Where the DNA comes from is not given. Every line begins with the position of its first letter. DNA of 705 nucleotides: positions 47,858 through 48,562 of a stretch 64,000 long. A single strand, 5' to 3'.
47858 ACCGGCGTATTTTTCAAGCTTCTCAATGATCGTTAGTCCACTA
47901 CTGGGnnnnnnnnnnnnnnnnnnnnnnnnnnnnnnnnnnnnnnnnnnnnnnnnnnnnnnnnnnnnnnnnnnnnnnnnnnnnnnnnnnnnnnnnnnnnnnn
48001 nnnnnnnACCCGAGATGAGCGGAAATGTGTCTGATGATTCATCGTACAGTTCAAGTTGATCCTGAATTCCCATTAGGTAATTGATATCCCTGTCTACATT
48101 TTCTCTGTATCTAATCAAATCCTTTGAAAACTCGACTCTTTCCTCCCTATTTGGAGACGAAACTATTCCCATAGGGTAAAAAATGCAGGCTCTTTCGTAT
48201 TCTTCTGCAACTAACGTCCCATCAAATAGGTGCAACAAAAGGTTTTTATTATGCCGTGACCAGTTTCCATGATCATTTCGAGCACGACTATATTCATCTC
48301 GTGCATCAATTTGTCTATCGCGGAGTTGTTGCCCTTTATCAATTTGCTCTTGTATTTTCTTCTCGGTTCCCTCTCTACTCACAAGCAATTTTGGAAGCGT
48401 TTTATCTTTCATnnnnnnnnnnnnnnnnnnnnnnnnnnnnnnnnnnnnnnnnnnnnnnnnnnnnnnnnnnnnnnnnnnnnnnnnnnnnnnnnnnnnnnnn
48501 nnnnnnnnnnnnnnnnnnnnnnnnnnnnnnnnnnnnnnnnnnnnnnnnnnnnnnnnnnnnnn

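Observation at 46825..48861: Minus-strand operon remnant: two tandem TIR-like (COG4271/Cap12-PycTIR-type) genes followed by a truncated Mod-like methyltransferase. Candidate decayed or novel defence module.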

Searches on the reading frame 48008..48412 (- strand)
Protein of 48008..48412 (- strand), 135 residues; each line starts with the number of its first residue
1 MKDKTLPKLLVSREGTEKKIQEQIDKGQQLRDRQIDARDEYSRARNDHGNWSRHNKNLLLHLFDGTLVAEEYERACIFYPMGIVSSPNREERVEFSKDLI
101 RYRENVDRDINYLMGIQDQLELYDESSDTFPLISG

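Call 68: search_protein_representatives(protein=window:48008-48412:-)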
Query: 135 residues. Proteins with E-value up to 0.001 (for the whole library): 323; up to 1e-10: 44; up to 1e-30: 0. The best 150 are listed.
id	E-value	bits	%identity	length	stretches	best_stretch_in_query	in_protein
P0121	1.7e-24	102.7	70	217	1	59-132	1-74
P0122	6.9e-24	100.7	49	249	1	1-130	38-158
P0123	8.0e-21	90.8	46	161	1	2-131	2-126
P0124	1.8e-18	83.2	46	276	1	1-130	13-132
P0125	6.9e-18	81.3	44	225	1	1-133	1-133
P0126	2.8e-17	79.3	43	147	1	1-125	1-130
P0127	3.8e-15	72.4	37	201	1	2-126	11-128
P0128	4.7e-15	72.1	39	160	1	1-126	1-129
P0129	3.9e-14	69.2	41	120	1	2-121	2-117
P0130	7.2e-14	68.3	51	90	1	1-70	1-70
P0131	8.5e-14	68.1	51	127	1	1-74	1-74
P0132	1.3e-13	67.5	42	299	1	2-129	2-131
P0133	1.4e-13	67.4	51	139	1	1-74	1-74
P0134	2.2e-13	66.8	30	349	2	7-125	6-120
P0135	3.6e-13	66.1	37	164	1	1-131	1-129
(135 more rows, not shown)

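Call 72: search_protein_families(library=pfam, alignment_id=A5, max_evalue=0.0001)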
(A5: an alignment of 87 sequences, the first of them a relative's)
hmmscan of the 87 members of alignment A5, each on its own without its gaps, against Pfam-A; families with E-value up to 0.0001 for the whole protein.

A. member 1, P0122 (249 aa): 1 family
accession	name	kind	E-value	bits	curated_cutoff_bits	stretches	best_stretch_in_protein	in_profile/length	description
PF10137.14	CAP12-PCTIR_TIR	-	1.9e-18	67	24.7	1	166-233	2-70/119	CAP12/Pycsar effector protein, TIR domain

B. families by the number of members that match (of 87 scanned): 8 families
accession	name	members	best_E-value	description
PF10137.14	CAP12-PCTIR_TIR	65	5.4e-41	CAP12/Pycsar effector protein, TIR domain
PF13676.11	TIR_2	5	1.4e-27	TIR domain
PF00990.26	GGDEF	2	1.3e-40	Diguanylate cyclase, GGDEF domain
PF09509.15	Hypoth_Ymh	1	8.3e-27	Protein of unknown function (Hypoth_ymh)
PF19960.5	EAD7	1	8.2e-19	Effector-associated domain 7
PF14163.11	SieB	1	3.9e-15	Super-infection exclusion protein B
PF01582.25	TIR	1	1.2e-06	TIR domain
PF00072.30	Response_reg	1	2.1e-05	Response regulator receiver domain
